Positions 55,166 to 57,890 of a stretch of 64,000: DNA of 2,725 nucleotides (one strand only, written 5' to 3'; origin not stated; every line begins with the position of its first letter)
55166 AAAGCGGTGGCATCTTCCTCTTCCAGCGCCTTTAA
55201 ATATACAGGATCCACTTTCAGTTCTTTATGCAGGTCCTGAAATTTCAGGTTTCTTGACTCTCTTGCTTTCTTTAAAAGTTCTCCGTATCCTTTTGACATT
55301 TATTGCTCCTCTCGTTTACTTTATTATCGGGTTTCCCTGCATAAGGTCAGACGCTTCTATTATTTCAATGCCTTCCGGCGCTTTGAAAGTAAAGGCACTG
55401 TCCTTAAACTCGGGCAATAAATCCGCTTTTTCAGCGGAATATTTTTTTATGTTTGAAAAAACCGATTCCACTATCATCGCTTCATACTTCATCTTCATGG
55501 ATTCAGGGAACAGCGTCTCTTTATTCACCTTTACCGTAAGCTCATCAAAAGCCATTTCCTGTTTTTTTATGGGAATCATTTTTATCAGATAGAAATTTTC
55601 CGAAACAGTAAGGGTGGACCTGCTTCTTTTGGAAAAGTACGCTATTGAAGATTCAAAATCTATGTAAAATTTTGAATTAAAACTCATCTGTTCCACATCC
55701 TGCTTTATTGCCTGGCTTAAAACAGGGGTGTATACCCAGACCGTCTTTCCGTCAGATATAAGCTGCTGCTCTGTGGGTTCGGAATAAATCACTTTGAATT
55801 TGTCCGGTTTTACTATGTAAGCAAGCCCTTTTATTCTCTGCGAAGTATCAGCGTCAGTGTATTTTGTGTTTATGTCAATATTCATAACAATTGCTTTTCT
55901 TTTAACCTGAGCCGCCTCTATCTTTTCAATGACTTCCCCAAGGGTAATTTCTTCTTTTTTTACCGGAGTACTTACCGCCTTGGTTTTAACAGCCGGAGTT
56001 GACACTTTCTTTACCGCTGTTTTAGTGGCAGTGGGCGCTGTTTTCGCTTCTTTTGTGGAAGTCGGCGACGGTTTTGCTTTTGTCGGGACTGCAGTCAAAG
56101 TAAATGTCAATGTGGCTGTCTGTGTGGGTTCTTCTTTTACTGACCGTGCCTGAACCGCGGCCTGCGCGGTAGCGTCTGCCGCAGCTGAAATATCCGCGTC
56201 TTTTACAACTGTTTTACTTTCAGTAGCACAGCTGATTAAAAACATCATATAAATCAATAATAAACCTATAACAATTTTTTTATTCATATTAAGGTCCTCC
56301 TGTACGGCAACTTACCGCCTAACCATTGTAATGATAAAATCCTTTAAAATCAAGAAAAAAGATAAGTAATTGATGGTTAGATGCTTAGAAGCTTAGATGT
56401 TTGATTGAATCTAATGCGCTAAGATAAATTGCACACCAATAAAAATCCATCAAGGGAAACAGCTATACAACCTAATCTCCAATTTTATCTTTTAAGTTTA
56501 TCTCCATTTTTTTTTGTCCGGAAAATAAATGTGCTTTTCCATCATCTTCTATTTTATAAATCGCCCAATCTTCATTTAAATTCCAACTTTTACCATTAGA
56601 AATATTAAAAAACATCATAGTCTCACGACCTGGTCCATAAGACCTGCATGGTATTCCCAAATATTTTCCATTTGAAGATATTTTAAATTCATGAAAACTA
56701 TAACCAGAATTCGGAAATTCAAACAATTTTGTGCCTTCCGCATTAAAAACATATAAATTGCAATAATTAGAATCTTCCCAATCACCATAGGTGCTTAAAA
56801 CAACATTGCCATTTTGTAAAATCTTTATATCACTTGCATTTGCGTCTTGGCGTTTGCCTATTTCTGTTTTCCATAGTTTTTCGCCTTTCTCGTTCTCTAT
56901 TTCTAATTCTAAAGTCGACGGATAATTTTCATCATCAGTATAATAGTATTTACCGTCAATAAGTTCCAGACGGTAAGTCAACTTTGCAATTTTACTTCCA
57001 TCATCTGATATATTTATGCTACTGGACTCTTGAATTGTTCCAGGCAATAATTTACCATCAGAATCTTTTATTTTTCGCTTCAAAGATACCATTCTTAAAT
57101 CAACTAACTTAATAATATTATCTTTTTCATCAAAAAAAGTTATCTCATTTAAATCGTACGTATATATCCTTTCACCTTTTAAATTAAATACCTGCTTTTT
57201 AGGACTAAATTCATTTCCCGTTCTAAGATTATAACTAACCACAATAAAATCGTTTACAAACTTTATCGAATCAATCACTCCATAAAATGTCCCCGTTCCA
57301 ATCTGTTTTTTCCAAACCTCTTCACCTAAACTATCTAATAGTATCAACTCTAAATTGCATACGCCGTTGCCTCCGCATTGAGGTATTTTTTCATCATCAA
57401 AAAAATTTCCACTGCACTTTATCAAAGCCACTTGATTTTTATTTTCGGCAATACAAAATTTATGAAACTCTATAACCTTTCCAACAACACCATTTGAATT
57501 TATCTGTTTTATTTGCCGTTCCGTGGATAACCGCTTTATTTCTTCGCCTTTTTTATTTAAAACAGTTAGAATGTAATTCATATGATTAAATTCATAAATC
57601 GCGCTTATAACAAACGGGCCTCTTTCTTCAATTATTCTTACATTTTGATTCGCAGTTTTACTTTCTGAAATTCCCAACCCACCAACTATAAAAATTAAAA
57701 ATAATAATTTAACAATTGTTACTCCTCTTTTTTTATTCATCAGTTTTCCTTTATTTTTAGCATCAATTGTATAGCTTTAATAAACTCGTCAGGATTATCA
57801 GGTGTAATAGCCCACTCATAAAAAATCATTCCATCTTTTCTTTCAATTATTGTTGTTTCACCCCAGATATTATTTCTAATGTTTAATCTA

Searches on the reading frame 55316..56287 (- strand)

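Call 74: search_protein_families(library=ncbifam, proteins=[window:55316-56287:-], max_evalue=1e-15)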
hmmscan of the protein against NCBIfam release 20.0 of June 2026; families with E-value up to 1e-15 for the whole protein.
window:55316-56287:- (323 aa): 1 family
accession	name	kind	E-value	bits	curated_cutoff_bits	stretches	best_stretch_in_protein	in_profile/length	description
TIGR00547.2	lolA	equivalog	1.4e-16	60.6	112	1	147-311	48-201/202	outer membrane lipoprotein periplasmic chaperone LolA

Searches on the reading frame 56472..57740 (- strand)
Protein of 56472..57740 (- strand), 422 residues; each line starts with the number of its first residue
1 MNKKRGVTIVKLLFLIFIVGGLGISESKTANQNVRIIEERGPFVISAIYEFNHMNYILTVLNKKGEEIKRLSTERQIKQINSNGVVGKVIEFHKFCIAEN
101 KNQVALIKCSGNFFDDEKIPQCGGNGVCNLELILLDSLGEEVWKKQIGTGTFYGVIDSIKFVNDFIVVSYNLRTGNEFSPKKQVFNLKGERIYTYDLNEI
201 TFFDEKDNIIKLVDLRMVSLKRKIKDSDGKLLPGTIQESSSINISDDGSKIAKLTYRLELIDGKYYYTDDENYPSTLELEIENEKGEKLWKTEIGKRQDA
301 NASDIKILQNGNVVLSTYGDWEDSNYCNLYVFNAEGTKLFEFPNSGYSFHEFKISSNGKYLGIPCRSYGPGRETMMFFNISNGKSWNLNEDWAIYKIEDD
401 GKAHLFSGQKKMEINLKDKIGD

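Call 56: find_encoding_contigs(protein=window:56472-57740:-, flank=10000, max_places=1)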
Protein window:56472-57740:- (422 aa): no gene with exactly this product is on record in the collection.

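Call 74: search_protein_families(library=ncbifam, proteins=[window:56472-57740:-], max_evalue=1e-15)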
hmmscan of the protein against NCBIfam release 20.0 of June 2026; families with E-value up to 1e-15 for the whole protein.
window:56472-57740:- (422 aa): 0 families
